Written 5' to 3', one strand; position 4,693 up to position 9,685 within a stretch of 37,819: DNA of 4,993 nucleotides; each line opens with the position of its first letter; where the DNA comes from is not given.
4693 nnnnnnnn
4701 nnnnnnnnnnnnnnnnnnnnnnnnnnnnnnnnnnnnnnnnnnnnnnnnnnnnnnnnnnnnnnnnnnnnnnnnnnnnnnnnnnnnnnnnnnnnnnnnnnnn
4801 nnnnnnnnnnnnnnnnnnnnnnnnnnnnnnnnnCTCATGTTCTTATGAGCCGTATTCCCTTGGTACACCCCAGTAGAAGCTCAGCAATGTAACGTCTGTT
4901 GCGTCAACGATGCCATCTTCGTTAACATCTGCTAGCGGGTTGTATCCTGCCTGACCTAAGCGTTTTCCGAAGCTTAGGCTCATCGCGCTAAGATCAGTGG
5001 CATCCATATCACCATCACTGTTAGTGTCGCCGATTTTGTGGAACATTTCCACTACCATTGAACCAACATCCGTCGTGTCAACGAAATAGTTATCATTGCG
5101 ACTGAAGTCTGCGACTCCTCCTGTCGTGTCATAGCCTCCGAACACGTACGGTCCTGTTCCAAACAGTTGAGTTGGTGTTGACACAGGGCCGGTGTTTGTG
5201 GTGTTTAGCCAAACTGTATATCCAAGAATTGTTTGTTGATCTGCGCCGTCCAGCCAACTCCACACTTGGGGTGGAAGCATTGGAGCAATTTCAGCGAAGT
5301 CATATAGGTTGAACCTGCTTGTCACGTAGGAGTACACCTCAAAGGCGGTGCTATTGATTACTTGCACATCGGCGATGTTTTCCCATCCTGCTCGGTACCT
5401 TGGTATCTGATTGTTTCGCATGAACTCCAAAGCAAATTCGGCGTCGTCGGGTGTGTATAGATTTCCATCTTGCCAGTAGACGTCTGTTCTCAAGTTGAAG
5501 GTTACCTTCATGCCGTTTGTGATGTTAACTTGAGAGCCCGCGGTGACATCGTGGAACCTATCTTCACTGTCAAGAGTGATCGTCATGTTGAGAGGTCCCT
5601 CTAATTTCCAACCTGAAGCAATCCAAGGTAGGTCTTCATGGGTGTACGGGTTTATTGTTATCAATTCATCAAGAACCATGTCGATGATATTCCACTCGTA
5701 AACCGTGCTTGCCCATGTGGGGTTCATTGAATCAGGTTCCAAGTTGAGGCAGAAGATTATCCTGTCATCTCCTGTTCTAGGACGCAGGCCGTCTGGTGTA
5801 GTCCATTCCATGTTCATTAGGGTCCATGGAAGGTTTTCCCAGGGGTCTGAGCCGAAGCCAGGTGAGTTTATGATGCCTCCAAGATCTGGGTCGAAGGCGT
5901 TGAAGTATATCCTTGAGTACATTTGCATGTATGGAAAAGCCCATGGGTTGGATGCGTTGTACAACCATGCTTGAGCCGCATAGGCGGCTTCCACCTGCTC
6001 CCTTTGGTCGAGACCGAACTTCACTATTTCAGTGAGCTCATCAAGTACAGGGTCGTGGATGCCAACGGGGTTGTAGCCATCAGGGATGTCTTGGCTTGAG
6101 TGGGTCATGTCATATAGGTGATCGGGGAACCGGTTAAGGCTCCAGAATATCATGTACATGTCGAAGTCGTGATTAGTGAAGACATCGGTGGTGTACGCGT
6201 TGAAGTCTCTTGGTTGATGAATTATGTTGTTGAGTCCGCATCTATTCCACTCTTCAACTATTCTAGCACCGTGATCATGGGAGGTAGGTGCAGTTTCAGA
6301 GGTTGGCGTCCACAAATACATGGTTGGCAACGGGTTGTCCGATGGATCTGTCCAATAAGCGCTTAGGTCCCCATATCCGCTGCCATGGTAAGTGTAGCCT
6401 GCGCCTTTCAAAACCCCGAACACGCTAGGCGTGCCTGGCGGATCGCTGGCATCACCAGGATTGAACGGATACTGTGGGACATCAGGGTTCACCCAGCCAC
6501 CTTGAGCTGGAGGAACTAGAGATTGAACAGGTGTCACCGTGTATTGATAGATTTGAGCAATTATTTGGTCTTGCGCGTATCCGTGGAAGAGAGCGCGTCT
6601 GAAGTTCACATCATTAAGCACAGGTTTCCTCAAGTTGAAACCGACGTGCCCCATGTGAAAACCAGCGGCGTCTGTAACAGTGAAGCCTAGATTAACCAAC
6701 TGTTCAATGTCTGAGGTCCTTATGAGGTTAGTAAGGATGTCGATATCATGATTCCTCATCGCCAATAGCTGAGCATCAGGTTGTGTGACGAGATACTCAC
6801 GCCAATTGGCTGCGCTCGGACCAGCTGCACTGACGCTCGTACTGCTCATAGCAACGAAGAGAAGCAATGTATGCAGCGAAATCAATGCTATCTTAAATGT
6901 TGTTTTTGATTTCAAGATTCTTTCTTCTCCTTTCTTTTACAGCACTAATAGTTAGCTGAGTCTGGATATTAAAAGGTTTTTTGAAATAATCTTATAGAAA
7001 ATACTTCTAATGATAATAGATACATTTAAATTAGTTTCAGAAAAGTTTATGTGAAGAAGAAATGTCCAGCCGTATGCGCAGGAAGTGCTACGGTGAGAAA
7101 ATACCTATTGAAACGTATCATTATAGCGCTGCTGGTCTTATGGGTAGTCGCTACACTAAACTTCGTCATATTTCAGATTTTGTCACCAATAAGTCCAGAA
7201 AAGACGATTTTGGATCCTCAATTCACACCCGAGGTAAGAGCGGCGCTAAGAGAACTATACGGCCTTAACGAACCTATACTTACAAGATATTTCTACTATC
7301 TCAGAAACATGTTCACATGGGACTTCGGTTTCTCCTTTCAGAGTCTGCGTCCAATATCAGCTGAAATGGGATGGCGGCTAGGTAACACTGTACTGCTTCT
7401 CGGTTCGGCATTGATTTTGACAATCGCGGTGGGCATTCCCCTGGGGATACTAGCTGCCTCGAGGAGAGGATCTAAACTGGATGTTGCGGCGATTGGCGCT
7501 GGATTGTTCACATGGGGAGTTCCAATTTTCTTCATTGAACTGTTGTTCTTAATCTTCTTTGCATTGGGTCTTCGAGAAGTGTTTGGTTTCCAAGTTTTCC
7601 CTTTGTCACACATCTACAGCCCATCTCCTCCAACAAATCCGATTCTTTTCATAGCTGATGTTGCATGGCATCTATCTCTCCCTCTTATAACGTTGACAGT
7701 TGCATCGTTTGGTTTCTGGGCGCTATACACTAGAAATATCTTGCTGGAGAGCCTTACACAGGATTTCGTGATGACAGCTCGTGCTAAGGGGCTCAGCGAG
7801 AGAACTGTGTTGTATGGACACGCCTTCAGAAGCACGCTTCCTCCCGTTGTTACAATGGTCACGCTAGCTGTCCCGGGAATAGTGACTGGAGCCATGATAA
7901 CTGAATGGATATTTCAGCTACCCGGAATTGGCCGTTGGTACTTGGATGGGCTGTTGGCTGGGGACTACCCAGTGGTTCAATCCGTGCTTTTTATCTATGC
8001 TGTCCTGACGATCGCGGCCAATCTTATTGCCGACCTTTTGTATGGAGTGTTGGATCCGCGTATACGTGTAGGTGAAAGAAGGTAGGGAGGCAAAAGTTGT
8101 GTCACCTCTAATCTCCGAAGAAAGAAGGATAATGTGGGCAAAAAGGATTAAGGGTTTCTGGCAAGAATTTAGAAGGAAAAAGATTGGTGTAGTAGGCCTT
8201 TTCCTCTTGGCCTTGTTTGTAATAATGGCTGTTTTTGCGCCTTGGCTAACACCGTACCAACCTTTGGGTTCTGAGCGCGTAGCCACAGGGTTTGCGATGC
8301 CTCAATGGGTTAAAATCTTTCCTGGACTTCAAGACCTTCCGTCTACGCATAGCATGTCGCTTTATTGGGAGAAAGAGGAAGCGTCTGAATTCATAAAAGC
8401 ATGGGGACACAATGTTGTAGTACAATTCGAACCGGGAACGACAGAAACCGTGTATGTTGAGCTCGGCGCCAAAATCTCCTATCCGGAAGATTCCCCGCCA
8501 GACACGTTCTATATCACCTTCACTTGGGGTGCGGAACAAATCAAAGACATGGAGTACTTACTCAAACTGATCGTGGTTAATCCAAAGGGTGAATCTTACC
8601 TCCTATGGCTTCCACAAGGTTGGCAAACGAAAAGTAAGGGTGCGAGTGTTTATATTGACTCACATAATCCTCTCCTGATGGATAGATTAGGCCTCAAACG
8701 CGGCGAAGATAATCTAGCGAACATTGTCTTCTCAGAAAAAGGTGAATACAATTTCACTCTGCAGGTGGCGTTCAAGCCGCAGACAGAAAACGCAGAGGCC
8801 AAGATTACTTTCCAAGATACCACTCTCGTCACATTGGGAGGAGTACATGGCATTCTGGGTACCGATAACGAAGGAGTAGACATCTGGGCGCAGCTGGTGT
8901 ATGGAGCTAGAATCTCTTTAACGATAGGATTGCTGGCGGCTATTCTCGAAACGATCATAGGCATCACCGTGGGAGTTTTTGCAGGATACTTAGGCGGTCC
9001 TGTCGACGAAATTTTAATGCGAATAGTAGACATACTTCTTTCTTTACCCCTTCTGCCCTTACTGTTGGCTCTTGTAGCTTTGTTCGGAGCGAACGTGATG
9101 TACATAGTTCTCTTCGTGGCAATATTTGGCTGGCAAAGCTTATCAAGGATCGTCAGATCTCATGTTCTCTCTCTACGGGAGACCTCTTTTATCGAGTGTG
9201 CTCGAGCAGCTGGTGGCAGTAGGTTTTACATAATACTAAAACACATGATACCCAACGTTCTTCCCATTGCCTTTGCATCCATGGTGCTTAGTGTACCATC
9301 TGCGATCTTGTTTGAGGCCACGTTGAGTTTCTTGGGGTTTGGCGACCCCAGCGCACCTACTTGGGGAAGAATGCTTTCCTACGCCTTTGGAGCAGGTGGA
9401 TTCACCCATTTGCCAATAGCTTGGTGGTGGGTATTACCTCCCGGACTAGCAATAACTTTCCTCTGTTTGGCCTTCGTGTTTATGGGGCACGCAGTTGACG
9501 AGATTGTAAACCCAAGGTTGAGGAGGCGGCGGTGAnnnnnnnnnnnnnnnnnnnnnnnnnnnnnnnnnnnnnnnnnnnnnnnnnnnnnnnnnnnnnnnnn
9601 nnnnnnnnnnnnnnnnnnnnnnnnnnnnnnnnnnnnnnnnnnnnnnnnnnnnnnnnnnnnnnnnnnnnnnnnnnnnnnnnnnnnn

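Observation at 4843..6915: Family-5 substrate-binding protein that appears circularly permuted and uses a dockerin instead of a lipid or TM anchor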

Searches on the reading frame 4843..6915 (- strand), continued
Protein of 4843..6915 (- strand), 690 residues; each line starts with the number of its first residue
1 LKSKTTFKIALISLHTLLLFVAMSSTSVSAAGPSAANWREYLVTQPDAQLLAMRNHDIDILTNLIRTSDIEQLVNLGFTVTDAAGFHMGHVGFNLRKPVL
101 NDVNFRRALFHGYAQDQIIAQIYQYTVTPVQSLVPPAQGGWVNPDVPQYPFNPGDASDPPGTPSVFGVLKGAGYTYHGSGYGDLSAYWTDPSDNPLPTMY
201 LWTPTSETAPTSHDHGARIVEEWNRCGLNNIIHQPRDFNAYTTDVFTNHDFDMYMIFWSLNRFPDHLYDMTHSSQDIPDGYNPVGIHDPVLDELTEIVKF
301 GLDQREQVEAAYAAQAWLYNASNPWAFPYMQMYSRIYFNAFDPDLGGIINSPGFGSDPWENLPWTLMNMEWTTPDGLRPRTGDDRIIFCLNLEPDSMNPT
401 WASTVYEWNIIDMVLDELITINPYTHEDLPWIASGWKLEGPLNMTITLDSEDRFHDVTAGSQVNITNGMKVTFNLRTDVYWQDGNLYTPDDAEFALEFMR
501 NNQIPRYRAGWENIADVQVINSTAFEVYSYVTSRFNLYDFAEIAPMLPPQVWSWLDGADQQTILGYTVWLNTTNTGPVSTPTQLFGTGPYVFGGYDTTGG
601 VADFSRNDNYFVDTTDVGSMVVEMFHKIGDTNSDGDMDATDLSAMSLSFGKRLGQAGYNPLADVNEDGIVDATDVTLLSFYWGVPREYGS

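Call 48: find_encoding_contigs(protein=P0026, flank=9000, max_places=1)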
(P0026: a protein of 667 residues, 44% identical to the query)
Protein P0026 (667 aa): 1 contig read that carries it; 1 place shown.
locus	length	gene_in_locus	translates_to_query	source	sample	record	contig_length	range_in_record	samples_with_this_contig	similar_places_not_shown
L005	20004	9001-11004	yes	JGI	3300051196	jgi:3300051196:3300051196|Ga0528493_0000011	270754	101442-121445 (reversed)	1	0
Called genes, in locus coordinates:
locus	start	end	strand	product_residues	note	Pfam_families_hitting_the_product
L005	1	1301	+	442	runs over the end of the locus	PF01882:DUF58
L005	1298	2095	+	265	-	-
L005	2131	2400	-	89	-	-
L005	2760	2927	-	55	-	-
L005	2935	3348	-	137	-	-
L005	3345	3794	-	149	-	-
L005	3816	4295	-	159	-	-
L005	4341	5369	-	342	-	PF00005:ABC_tran, PF08352:oligo_HPY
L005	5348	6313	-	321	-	PF00005:ABC_tran, PF08352:oligo_HPY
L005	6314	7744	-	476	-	PF12911:OppC_N, PF00528:BPD_transp_1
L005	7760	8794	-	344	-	PF19300:BPD_transp_1_N (weak), PF00528:BPD_transp_1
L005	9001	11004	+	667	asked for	PF00496:SBP_bac_5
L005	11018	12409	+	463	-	PF00963:Cohesin (weak)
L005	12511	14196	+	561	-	PF13088:BNR_2 (weak)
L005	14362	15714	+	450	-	PF18911:PKD_4, PF00801:PKD, PF07705:CARDB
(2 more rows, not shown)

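Call 49: find_encoding_contigs(protein=P0035, flank=9000, max_places=1)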
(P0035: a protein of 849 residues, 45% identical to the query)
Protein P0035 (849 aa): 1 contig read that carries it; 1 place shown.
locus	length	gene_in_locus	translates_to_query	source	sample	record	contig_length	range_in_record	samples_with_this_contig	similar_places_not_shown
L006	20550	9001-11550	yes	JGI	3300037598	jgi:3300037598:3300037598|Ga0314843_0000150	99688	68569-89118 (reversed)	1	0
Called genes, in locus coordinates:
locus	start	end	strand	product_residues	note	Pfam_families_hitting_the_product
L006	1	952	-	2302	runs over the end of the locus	-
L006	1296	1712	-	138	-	PF00072:Response_reg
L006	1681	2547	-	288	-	PF00512:HisKA, PF02518:HATPase_c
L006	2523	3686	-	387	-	PF00989:PAS, PF08448:PAS_4 (faint), PF13188:PAS_8, PF13426:PAS_9, PF01590:GAF (weak), PF13185:GAF_2, PF13492:GAF_3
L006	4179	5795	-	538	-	PF04675:DNA_ligase_A_N, PF01068:DNA_ligase_A_M, PF09414:RNA_ligase (weak), PF04679:DNA_ligase_A_C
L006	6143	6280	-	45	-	-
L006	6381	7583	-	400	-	PF00155:Aminotran_1_2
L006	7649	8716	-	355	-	PF08240:ADH_N, PF16912:Glu_dehyd_C, PF00107:ADH_zinc_N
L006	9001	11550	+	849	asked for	PF00496:SBP_bac_5, PF00404:Dockerin_1 (weak)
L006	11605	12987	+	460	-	PF00963:Cohesin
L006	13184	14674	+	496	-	PF07494:Reg_prop (faint), PF13088:BNR_2 (weak), PF15892:BNR_4 (weak), PF00404:Dockerin_1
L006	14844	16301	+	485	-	PF00963:Cohesin, PF18911:PKD_4, PF00801:PKD, PF22352:K319L-like_PKD (weak), PF07705:CARDB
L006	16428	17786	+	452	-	PF00963:Cohesin (faint), PF00801:PKD, PF18911:PKD_4, PF07705:CARDB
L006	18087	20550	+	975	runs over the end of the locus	PF00963:Cohesin (weak), PF18911:PKD_4, PF00801:PKD, PF22352:K319L-like_PKD (faint), PF07705:CARDB, PF00801:PKD, PF18911:PKD_4, PF07705:CARDB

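Call 55: search_protein_representatives(alignment_id=A1)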
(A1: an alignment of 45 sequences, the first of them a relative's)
Query: 45 sequences, 694 profile positions. Proteins with E-value up to 0.001 (for the whole library): 36798; up to 1e-10: 7551; up to 1e-30: 612. The best 150 are listed.
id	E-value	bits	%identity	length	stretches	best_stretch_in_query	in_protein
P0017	0.0e+00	1018.5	-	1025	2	46-692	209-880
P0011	0.0e+00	1013.0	-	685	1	1-693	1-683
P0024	7.0e-295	996.3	-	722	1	7-693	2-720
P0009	2.4e-292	987.9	-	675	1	4-693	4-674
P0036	3.4e-292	987.4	-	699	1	2-693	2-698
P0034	1.4e-289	978.8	-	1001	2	25-486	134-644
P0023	2.7e-289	977.8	-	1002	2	171-693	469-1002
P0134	2.0e-285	965.0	-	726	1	6-693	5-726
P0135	6.5e-278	940.2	-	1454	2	4-693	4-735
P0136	2.2e-277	938.5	-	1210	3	20-693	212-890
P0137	1.1e-276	936.2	-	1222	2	7-693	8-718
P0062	4.3e-274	927.6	-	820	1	27-693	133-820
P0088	5.8e-274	927.2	-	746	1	2-693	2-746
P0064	3.4e-268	908.1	-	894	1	33-693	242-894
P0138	4.0e-268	907.9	-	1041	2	26-693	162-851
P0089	2.6e-218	743.3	-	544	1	152-693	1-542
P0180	7.0e-119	414.6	-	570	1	6-616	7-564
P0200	5.4e-96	339.0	-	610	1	8-620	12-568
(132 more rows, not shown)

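Call 63: find_encoding_contigs(protein=P0180, flank=7000, max_places=2)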
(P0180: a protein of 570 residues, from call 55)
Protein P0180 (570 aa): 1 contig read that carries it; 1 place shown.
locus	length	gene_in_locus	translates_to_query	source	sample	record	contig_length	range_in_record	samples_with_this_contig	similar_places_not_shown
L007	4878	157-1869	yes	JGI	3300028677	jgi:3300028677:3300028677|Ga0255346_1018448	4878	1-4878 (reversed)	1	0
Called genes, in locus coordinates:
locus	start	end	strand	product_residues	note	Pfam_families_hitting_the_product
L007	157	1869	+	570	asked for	PF00496:SBP_bac_5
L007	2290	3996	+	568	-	PF00496:SBP_bac_5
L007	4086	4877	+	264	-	?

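Call 64: find_encoding_contigs(protein=P0200, flank=7000, max_places=2)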
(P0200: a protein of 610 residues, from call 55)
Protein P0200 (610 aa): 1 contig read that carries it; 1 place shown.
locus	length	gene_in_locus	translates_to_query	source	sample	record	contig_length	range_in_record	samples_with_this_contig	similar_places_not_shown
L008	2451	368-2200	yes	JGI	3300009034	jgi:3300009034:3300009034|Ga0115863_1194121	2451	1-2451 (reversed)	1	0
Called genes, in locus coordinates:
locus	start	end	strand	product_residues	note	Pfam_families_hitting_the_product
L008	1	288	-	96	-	?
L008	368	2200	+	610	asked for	PF00496:SBP_bac_5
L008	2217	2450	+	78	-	?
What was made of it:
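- Tried and rejected: Other contigs (calls 63, 64).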

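Call 74: find_related_loci(query=A6, collection=metagenome_contigs, flank=10000)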
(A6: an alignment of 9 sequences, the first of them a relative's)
Query A6 (690 aa) in metagenome_contigs; peptide patterns used: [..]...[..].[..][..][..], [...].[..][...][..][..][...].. (x = any residue, [..] = any of these).
431 stretches matched a pattern; 39 encode a relative of the query (tblastn E <= 1e-3); 39 distinct loci.
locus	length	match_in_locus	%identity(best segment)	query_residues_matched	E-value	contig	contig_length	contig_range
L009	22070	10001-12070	85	1-690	0e+0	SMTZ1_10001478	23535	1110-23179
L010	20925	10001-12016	54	1-688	0e+0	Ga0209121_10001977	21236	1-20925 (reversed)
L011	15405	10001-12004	54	20-689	0e+0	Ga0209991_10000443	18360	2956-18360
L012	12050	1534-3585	50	4-688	0e+0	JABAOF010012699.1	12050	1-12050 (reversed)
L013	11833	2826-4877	50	4-688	0e+0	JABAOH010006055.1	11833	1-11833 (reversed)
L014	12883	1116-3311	46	1-690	0e+0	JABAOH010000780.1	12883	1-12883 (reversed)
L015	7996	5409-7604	46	1-690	0e+0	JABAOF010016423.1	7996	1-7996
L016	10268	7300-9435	46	24-688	0e+0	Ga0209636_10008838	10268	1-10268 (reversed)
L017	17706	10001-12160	44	1-689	0e+0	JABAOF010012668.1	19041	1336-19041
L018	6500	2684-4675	45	32-688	4e-177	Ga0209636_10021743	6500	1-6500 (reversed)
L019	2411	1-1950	45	49-688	0e+0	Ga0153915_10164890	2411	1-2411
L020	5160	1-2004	45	32-688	9e-172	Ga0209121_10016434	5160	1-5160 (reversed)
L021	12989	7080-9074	43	32-688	6e-168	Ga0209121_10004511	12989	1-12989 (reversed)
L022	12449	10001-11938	44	32-688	2e-163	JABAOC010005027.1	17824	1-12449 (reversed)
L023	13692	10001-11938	44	32-688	2e-163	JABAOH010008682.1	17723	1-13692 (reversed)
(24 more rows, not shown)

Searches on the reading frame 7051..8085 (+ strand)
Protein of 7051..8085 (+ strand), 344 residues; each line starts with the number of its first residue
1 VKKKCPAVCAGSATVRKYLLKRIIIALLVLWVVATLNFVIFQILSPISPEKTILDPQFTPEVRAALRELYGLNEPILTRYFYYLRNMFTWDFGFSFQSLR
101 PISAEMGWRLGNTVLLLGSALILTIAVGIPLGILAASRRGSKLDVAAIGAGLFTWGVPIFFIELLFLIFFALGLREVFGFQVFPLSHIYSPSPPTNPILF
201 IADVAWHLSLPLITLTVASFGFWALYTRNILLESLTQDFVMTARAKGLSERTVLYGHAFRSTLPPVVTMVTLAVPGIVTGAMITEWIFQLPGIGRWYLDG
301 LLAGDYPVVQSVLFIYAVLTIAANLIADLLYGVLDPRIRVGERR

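Call 3: search_protein_families(library=pfam, proteins=[window:7051-8085:+], max_evalue=1)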
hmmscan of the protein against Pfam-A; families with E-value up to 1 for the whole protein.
window:7051-8085:+ (344 aa): 2 families
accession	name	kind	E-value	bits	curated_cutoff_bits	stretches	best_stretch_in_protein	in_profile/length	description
PF00528.27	BPD_transp_1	-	1.9e-36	125.9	26.4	1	128-339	1-183/184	Binding-protein-dependent transport system inner membrane component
PF19300.4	BPD_transp_1_N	-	2e-07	31.6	23.8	1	17-89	3-74/114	Binding-prot-dependent transport system membrane comp, N-term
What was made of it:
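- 7051..8085 (+): OppB-type permease, divergently transcribed. Pfam BPD_transp_1 E 1.9e-36 (call 3)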

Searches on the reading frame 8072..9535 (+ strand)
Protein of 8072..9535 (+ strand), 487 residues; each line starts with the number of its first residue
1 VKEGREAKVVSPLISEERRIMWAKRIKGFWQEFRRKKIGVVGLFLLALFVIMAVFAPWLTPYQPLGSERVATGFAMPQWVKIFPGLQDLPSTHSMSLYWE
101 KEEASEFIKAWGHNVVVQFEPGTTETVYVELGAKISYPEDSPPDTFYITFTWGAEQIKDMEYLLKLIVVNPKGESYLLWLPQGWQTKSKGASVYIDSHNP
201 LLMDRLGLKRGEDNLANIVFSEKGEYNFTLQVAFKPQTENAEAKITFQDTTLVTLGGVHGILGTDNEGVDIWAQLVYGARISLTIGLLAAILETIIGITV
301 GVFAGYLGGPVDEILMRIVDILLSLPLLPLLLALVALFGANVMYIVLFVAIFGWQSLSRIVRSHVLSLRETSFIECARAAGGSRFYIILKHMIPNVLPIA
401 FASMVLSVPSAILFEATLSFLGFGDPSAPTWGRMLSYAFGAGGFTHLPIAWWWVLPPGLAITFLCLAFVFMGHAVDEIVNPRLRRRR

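Call 7: search_protein_families(library=pfam, proteins=[window:8072-9535:+], max_evalue=0.001)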
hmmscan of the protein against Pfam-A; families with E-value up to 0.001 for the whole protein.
window:8072-9535:+ (487 aa): 2 families
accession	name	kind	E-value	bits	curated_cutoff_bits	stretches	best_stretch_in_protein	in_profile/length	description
PF00528.27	BPD_transp_1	-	1.3e-26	93.9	26.4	1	297-485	1-184/184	Binding-protein-dependent transport system inner membrane component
PF12911.12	OppC_N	-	1.1e-12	48.1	23.9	1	27-64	4-41/53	N-terminal TM domain of oligopeptide transport permease C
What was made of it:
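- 8072..9535 (+): OppC-type permease, 487 aa, with a ~200-aa extracytoplasmic insertion (nt 8255-8893) between TM1 and the permease core. Pfam OppC_N 27-64 and BPD_transp_1 297-485 (call 7).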

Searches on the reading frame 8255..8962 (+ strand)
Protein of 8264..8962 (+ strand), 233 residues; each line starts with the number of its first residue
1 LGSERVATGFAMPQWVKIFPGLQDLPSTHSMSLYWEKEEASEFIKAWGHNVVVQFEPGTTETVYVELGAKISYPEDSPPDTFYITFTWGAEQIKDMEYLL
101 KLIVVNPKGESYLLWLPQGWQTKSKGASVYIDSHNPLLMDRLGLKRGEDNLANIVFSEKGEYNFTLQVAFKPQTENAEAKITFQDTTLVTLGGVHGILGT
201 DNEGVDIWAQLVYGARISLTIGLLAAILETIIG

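Call 68: search_protein_families(library=pfam, proteins=[window:8264-8962:+], max_evalue=10)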
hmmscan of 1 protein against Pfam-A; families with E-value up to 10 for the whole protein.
window:8264-8962:+ (233 aa): 0 families

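Call 71: search_solved_structures(query=A5, max_evalue=10, show_alignments=1)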
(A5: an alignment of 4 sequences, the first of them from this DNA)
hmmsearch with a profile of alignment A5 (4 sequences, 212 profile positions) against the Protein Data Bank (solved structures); distinct sequences matched with E-value up to 10: 0.
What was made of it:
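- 8072..9535 (+): The insertion has no Pfam or PDB sequence match (calls 68, 71).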

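Call 78: find_homologous_proteins(query=window:8255-8893:+, max_evalue=0.001)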
Query window:8255-8893:+ (213 aa): 1 proteins with E <= 0.001 among 58 candidates.
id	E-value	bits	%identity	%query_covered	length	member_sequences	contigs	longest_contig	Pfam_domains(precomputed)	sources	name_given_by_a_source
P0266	2.5e-94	333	69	100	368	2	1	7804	PF00528.28,PF12911.13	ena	-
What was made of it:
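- The reverse test, whether the ectodomain occurs away from permuted SBPs, could not be run (call 78).
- Tried and rejected: No Pfam match (call 68), no PDB sequence match (call 71), and the word-indexed homologue search found only one protein (call 78).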
